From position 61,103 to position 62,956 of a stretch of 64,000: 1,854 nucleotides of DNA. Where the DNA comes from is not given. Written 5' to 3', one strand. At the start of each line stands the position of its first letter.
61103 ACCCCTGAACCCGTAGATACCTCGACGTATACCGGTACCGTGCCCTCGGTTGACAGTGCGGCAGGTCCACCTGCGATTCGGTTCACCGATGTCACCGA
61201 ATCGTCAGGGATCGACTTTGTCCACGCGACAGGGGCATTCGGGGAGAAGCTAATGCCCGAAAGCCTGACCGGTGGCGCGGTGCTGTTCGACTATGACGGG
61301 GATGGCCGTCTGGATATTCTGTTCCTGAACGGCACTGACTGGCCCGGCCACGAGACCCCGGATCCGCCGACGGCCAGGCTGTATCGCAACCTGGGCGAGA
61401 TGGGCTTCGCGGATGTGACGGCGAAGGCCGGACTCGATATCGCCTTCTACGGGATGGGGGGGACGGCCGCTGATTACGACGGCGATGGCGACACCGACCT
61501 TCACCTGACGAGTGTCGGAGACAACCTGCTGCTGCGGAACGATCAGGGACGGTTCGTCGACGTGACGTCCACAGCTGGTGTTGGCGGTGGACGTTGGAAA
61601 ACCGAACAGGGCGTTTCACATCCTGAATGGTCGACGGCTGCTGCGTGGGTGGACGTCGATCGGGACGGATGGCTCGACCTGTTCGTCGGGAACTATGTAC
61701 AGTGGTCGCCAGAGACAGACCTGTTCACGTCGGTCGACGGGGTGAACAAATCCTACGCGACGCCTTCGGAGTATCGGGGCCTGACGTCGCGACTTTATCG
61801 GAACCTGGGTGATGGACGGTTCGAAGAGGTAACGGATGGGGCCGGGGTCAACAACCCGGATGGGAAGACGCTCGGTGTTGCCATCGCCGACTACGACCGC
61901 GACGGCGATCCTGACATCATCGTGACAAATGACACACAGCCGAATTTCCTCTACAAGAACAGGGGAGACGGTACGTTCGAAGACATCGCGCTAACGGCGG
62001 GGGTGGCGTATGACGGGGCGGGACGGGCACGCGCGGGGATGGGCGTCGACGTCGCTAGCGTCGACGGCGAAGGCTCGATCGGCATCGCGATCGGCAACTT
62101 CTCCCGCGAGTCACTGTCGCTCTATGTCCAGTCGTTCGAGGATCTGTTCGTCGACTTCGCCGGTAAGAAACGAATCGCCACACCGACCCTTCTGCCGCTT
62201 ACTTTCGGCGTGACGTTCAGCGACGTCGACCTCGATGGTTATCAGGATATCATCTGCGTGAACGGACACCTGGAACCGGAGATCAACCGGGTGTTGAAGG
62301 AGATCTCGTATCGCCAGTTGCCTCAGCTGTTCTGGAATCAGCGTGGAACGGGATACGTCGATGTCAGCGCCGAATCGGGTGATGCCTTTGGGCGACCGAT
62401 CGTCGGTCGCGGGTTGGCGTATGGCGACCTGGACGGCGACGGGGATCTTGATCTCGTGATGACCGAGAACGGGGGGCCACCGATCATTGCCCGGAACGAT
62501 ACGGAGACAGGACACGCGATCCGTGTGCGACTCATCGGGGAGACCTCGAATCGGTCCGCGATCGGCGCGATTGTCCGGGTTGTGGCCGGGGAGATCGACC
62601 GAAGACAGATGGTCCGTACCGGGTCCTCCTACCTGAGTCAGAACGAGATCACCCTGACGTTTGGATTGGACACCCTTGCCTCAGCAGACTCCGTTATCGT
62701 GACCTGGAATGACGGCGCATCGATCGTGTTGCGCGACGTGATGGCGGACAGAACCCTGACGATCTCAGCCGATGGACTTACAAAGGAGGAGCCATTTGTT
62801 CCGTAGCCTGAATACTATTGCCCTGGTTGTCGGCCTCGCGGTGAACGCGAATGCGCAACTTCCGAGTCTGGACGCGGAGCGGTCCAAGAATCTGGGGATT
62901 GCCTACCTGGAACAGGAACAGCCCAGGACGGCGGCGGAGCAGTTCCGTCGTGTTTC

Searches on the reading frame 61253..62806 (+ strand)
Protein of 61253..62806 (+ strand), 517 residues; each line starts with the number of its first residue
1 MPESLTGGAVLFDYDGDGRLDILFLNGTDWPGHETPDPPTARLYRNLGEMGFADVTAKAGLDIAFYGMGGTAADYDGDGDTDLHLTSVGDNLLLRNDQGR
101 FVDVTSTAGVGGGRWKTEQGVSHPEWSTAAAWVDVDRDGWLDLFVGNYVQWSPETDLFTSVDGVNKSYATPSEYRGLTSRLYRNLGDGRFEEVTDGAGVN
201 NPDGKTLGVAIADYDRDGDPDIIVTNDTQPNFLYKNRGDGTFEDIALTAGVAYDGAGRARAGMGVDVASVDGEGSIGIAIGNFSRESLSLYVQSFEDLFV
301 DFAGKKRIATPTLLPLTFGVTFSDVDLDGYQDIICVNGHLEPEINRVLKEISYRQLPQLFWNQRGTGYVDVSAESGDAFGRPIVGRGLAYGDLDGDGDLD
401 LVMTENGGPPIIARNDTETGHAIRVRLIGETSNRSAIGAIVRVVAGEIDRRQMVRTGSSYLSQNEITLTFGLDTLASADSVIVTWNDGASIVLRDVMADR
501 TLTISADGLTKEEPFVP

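Call 49: find_encoding_contigs(protein=window:61253-62806:+, flank=10000, max_places=4)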
Protein window:61253-62806:+ (517 aa): 7 contigs read that carry it; 4 places shown.
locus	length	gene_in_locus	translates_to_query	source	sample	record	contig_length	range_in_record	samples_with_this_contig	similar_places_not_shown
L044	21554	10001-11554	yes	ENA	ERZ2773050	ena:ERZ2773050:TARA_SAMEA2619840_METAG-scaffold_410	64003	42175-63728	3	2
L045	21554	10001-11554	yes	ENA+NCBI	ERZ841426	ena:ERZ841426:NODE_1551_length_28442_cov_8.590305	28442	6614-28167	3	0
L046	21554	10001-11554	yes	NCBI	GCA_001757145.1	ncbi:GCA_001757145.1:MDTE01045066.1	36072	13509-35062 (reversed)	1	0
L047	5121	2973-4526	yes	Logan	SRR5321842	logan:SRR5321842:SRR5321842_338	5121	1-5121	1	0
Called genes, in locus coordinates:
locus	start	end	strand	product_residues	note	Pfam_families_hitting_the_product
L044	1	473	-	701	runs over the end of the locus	-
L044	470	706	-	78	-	-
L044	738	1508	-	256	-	PF05721:PhyH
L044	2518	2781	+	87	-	-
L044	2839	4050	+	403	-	PF01979:Amidohydro_1, PF07969:Amidohydro_3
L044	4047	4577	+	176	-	-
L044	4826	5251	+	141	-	PF00072:Response_reg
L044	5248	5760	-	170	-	-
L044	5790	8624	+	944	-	PF13435:Cytochrome_C554 (weak), PF14559:TPR_19 (weak), PF12895:ANAPC3 (weak), PF13371:TPR_9, PF13424:TPR_12 (weak), PF13428:TPR_14 (weak), PF13432:TPR_16, PF14559:TPR_19, +9 more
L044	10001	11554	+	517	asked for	PF01839:FG-GAP (faint), PF13517:FG-GAP_3, PF07593:UnbV_ASPIC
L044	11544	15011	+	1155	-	PF00515:TPR_1 (faint), PF07719:TPR_2 (faint), PF13414:TPR_11 (faint), PF13424:TPR_12 (faint), PF13432:TPR_16 (faint), PF14559:TPR_19 (weak), PF13517:FG-GAP_3 (weak), PF07593:UnbV_ASPIC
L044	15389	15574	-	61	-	PF11376:DUF3179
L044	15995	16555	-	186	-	PF11376:DUF3179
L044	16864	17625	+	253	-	PF02665:Nitrate_red_gam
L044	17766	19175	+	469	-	PF13183:Fer4_8, PF13237:Fer4_10 (faint), PF13534:Fer4_17, PF02754:CCG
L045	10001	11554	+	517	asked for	PF01839:FG-GAP (faint), PF13517:FG-GAP_3, PF07593:UnbV_ASPIC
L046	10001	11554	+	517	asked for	PF01839:FG-GAP (faint), PF13517:FG-GAP_3, PF07593:UnbV_ASPIC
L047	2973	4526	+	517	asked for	PF01839:FG-GAP (faint), PF13517:FG-GAP_3, PF07593:UnbV_ASPIC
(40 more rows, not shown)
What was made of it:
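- Another split gene (DUF3179) lies outside the window (call 49).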
